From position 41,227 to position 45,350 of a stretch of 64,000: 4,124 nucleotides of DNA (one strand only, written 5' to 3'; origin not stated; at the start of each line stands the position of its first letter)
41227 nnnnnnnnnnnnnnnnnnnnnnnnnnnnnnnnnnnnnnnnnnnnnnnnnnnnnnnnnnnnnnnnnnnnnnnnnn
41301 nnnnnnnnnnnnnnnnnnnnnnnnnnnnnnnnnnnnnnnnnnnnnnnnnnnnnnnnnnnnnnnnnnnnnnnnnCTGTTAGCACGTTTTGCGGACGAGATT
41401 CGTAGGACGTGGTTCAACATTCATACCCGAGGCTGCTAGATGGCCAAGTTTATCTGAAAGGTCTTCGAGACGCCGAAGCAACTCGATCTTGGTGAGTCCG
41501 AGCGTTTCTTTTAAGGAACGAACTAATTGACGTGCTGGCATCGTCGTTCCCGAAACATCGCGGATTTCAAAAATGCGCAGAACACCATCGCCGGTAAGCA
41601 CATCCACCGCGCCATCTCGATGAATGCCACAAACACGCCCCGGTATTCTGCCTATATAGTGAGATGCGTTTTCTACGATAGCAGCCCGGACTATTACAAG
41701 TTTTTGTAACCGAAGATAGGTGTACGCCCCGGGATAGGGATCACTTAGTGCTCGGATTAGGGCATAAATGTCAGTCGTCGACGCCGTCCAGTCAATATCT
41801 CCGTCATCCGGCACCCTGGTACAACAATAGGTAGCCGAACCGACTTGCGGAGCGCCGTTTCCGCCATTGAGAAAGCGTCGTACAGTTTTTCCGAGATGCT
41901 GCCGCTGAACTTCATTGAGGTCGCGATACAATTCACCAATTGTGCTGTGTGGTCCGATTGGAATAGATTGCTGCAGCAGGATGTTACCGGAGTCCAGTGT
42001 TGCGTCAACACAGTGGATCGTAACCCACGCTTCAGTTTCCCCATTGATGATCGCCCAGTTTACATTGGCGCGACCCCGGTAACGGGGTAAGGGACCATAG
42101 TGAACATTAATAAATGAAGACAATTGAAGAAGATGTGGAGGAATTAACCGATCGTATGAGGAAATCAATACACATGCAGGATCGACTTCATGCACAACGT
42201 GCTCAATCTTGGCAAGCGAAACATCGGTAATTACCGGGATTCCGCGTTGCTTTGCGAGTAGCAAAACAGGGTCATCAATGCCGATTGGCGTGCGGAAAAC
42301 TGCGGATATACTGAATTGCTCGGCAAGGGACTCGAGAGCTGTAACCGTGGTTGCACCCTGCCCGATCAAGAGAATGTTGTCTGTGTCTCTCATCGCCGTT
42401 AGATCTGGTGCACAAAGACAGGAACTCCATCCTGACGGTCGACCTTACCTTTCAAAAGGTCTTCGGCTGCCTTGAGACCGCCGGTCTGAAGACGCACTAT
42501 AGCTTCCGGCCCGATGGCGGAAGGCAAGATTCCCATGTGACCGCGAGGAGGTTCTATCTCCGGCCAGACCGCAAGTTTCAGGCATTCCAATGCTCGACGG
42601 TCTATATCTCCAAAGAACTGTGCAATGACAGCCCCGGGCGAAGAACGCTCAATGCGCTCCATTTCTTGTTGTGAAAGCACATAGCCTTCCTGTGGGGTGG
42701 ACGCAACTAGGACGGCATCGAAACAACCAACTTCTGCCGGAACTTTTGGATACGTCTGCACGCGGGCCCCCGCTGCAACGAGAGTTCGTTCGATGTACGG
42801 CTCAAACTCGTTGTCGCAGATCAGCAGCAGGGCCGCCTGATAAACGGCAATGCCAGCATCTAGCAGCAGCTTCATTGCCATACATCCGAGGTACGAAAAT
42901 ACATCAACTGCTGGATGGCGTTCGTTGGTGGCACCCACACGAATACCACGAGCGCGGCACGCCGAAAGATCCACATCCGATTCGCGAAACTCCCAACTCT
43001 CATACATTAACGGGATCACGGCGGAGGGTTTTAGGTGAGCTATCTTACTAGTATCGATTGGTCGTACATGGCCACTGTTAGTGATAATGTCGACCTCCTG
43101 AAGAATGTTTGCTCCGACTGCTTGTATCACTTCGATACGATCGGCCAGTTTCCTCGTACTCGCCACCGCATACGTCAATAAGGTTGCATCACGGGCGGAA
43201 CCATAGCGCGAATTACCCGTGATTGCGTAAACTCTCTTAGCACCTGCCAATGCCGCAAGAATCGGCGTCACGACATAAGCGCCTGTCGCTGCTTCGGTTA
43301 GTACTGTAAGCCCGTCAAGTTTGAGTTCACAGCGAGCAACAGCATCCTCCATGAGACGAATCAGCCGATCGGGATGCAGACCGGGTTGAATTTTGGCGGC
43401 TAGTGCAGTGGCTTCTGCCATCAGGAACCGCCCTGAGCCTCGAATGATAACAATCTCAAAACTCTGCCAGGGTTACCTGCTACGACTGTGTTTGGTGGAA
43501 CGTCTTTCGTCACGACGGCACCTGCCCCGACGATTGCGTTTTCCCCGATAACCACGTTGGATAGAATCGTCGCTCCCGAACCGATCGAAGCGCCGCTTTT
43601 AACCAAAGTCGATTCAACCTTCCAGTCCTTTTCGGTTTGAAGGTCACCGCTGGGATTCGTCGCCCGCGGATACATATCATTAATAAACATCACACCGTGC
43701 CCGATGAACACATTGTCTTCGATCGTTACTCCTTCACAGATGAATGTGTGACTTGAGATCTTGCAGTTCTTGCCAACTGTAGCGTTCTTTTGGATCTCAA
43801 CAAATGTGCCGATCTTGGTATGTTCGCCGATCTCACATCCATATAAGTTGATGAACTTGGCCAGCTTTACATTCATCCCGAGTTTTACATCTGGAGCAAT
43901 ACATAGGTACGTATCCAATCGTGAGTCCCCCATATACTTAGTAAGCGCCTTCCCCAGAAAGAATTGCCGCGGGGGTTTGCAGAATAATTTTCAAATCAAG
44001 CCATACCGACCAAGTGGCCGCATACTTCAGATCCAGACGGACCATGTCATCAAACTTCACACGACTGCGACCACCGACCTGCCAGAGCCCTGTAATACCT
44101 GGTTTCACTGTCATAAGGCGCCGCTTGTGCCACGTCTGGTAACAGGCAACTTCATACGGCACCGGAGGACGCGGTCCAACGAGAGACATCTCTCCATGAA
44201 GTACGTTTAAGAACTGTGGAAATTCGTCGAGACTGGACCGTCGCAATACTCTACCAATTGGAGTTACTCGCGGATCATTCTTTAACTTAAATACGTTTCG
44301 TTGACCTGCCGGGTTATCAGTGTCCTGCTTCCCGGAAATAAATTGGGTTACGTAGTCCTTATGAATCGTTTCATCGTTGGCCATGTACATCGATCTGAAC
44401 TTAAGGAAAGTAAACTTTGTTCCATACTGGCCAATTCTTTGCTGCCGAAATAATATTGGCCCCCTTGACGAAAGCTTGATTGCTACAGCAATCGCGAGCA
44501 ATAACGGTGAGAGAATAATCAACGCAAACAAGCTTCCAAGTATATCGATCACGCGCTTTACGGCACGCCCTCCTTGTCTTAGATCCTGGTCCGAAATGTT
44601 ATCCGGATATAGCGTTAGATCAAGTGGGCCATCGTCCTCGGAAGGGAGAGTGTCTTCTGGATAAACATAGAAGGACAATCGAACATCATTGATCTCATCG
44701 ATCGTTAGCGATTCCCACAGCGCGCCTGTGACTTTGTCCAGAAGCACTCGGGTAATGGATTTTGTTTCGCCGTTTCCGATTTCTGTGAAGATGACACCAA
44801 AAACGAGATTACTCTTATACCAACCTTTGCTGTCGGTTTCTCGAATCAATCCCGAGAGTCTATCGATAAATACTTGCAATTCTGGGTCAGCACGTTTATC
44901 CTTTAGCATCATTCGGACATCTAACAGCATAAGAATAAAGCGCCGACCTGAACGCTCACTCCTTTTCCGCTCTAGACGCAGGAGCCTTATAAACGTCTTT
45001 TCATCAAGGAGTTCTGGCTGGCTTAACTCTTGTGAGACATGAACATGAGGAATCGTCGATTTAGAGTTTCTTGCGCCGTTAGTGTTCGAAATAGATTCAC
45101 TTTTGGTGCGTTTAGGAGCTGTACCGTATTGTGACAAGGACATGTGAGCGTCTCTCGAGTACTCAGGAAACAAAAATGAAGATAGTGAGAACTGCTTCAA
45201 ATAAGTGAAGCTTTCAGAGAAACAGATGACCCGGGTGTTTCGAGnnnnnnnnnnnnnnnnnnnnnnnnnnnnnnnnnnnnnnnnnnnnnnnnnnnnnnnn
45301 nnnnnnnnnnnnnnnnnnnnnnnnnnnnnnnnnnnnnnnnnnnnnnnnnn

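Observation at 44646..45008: Priming glycosyl-phosphate transferase carries a degenerate GGDEF-like domain that keeps an RxxD I-site at the canonical spacing; candidate c-di-GMP control of polymer initiation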

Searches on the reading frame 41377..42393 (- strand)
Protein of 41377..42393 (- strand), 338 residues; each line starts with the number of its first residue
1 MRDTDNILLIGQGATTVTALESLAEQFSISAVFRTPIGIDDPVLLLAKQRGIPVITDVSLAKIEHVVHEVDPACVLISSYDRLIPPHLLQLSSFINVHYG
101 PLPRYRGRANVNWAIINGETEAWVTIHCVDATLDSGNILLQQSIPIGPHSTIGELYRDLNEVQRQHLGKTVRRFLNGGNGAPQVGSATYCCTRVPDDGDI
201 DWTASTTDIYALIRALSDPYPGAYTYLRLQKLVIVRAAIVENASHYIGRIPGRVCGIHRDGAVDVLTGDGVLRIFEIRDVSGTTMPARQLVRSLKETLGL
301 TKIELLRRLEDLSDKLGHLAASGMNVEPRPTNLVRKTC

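Call 14: search_protein_families(library=pfam, proteins=[window:41377-42393:-], max_evalue=0.001)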
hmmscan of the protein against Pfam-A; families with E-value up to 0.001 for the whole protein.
window:41377-42393:- (338 aa): 2 families
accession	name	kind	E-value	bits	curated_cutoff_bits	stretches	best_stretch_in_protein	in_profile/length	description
PF00551.24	Formyl_trans_N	-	4.7e-21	75.8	26.1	1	61-167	69-177/181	Formyl transferase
PF02911.23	Formyl_trans_C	-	2e-18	66.8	21.1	1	195-293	4-98/100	Formyl transferase, C-terminal domain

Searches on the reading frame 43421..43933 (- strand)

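Call 14: search_protein_families(library=pfam, proteins=[window:43421-43933:-], max_evalue=0.001)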
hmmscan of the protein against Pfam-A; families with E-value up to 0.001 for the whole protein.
window:43421-43933:- (170 aa): 6 families
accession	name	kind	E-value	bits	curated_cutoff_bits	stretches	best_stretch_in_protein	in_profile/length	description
PF00132.30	Hexapep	-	1.2e-23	82.2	27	3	109-143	2-36/36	Bacterial transferase hexapeptide (six repeats)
PF25084.1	LbH_EIF2B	-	1.1e-11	45.1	54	1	4-83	16-93/105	EIF2B subunit epsilon LbH domain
PF14602.12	Hexapep_2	-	8.1e-06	25.9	27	0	117-143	10-34/34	Hexapeptide repeat of succinyl-transferase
PF24894.1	Hexapep_GlmU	-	1.3e-05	25.7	23.3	0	105-144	48-86/104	GlmU-like, C-terminal hexapeptide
PF25087.1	GMPPB_C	-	0.00017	21.7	39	0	45-80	5-40/110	GMPPB C-terminal domain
PF25247.1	LbH_GLGC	-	0.00041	20.7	27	0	34-85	75-125/135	GLGC left-handed parallel beta-helix domain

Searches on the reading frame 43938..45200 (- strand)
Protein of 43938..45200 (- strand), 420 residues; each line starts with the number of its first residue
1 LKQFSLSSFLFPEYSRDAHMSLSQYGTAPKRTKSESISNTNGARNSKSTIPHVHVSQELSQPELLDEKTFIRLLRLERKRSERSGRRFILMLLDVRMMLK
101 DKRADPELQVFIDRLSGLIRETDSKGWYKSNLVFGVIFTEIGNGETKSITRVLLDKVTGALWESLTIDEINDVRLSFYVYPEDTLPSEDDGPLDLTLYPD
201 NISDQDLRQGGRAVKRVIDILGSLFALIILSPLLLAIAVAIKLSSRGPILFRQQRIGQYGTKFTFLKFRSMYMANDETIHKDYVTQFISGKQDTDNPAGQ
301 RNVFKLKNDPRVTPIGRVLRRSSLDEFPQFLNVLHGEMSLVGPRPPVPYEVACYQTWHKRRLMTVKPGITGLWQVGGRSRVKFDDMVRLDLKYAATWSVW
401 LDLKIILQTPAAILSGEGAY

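Call 3: search_protein_families(library=pfam, proteins=[window:43938-45200:-], max_evalue=10)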
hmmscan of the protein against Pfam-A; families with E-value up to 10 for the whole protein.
window:43938-45200:- (420 aa): 1 family
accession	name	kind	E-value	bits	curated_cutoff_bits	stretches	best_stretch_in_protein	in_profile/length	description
PF02397.22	Bac_transf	-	2.3e-67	226.4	27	1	215-414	1-178/179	Bacterial sugar transferase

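Call 4: search_protein_families(library=ncbifam, proteins=[window:43938-45200:-], max_evalue=1)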
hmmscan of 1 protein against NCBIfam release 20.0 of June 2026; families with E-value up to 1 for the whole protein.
window:43938-45200:- (420 aa): 10 families
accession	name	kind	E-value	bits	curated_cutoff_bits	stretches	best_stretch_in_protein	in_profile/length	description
TIGR03025.1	EPS_sugtrans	subfamily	3.2e-87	293.6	295.55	1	202-420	245-445/445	exopolysaccharide biosynthesis polyprenyl glycosylphosphotransferase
TIGR03022.1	WbaP_sugtrans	subfamily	1.7e-75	255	403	1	203-420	247-456/456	undecaprenyl-phosphate galactose phosphotransferase WbaP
TIGR03023.1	WcaJ_sugtrans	equivalog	2.7e-73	247.8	410.75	1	201-420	249-453/453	undecaprenyl-phosphate glucose phosphotransferase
NF041877.1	EPS_EpsZ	equivalog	1.7e-69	234.7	800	1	212-419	263-458/459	exopolysaccharide biosynthesis polyisoprenyl-phosphate hexose-1-phosphate transferase EpsZ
NF052601.1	undeca_RfbP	equivalog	2.6e-63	213.6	330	1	209-414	39-236/244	undecaprenyl-phosphate galactose phosphotransferase family protein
NF011751.0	PRK15204.1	equivalog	2.3e-47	161.7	907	1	208-420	273-476/476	undecaprenyl-phosphate galactose phosphotransferase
NF007518.0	PRK10124.1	equivalog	1.8e-44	152.3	684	1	204-409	263-453/464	undecaprenyl-phosphate glucose phosphotransferase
TIGR03013.1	EpsB_2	subfamily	9.7e-43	146.9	393.35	2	284-419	305-442/443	TIGR03013 family XrtA/PEP-CTERM system glycosyltransferase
NF050817.1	PolSacchBiosHfsE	equivalog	2.5e-34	118.8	750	1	201-414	258-460/467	polysaccharide biosynthesis protein HfsE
NF045514.1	glycotran_HepC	equivalog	9.8e-25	87.1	140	1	205-345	107-211/220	heterocyst development glycosyltransferase HepC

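Call 61: predict_structure(alignment_id=A1)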
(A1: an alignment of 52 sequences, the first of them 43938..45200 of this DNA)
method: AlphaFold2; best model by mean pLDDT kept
length: 420 residues; sequences in the alignment: 52
mean_pLDDT: 67.4   pTM: 0.49
mean pLDDT of the five models: 67.4, 67.3, 67.2, 66.7, 65.1
residues with pLDDT >= 90: 110; 70-90: 90; 50-70: 99; < 50: 121
segments of 3 or more residues with pLDDT < 50: 1-58, 299-303, 338-381, 393-397, 416-420
pLDDT, mean of each block of 10 residues (from residue 1): 44 33 34 40 41 47 90 94 93 93 85 92 95 95 92 94 92 95 67 69 61 84 89 86 76 71 71 60 75 58 56 71 65 53 38 46 37 37 51 51 60 49
secondary structure, 60 per line:
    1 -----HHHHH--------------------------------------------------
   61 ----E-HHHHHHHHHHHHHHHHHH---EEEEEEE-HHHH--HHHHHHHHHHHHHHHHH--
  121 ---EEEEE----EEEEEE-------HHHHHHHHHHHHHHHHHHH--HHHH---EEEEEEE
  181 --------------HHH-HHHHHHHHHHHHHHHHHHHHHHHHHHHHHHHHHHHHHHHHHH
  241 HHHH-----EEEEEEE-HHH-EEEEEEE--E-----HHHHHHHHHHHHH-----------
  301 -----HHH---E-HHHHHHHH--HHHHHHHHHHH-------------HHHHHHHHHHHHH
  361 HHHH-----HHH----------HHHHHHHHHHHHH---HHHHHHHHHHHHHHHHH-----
elements in order: H6-10 H67-84 E88-94 H96-99 H102-118 E124-128 E133-138 H146-164 H167-170 E174-180 H199-244 E250-256 E262-268 H277-289 H314-321 H324-334 H348-364 H383-395 H399-415

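Call 65: find_encoding_contigs(protein=window:43938-45143:-, flank=3000, max_places=3)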
Protein window:43938-45143:- (401 aa): 1 contig read that carries it; 1 place shown.
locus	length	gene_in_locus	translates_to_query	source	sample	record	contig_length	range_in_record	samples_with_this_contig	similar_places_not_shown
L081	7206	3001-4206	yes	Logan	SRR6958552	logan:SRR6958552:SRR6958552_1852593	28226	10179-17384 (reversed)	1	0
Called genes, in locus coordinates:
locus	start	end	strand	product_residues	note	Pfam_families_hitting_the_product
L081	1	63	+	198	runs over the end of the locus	PF02357:NusG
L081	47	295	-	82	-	-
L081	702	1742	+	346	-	PF01408:GFO_IDH_MocA, PF22725:GFO_IDH_MocA_C3, PF02894:GFO_IDH_MocA_C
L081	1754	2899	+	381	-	PF00155:Aminotran_1_2 (weak), PF01041:DegT_DnrJ_EryC1, PF01053:Cys_Met_Meta_PP (weak)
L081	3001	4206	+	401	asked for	PF02397:Bac_transf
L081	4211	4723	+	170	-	PF25084:LbH_EIF2B (weak), PF25087:GMPPB_C, PF24894:Hexapep_GlmU (faint), PF14602:Hexapep_2 (faint), PF25247:LbH_GLGC (faint), PF00132:Hexapep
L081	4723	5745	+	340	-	-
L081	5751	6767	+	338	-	PF00551:Formyl_trans_N, PF02911:Formyl_trans_C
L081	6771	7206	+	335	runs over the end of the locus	PF01073:3Beta_HSD, PF01370:Epimerase, PF02719:Polysacc_synt_2, PF04321:RmlD_sub_bind, PF07993:NAD_binding_4, PF13460:NAD_binding_10, PF16363:GDP_Man_Dehyd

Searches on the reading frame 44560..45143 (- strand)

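Call 5: find_homologous_proteins(query=window:44560-45143:-, max_evalue=0.001)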
Query window:44560-45143:- (194 aa): 64 proteins with E <= 0.001 among 121 candidates.
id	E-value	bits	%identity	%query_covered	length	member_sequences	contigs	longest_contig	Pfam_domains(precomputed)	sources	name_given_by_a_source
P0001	1.1e-44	170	51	94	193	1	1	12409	-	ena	-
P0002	8.8e-36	141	46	96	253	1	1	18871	PF02397.23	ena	-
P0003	4.2e-34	136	47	75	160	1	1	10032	-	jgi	jgi:hypothetical protein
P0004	4.5e-34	136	46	77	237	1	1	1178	PF02397.23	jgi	jgi:Bacterial sugar transferase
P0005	1.4e-33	134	51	74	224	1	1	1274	PF02397.23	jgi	-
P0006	2.7e-32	130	48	79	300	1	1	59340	PF02397.23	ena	-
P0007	1.4e-31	128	49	69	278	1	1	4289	PF02397.23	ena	-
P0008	2.1e-31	127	54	63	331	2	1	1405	PF02397.23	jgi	jgi:lipopolysaccharide/colanic/teichoic acid biosynthesis glycosyltransferase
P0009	4.7e-31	126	47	79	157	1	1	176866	-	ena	-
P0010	1.1e-30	125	49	72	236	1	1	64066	-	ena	-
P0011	1.2e-30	125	49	71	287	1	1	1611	PF02397.23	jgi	-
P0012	1.4e-30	124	53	66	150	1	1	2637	-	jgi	jgi:hypothetical protein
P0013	2.3e-30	124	57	55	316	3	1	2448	PF02397.23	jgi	jgi:lipopolysaccharide/colanic/teichoic acid biosynthesis glycosyltransferase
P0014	5.9e-30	122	44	77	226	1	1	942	PF02397.23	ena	-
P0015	7.2e-30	122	49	69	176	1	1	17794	-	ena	-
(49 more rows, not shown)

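Call 6: search_solved_structures(query=window:44560-45143:-, max_evalue=10, show_alignments=3)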
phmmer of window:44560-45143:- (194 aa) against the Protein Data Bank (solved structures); distinct sequences matched with E-value up to 10: 1.
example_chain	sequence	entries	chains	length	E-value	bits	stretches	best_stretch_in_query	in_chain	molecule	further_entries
7e6g_A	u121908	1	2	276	5.6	9.8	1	49-78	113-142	Putative GGDEF domain protein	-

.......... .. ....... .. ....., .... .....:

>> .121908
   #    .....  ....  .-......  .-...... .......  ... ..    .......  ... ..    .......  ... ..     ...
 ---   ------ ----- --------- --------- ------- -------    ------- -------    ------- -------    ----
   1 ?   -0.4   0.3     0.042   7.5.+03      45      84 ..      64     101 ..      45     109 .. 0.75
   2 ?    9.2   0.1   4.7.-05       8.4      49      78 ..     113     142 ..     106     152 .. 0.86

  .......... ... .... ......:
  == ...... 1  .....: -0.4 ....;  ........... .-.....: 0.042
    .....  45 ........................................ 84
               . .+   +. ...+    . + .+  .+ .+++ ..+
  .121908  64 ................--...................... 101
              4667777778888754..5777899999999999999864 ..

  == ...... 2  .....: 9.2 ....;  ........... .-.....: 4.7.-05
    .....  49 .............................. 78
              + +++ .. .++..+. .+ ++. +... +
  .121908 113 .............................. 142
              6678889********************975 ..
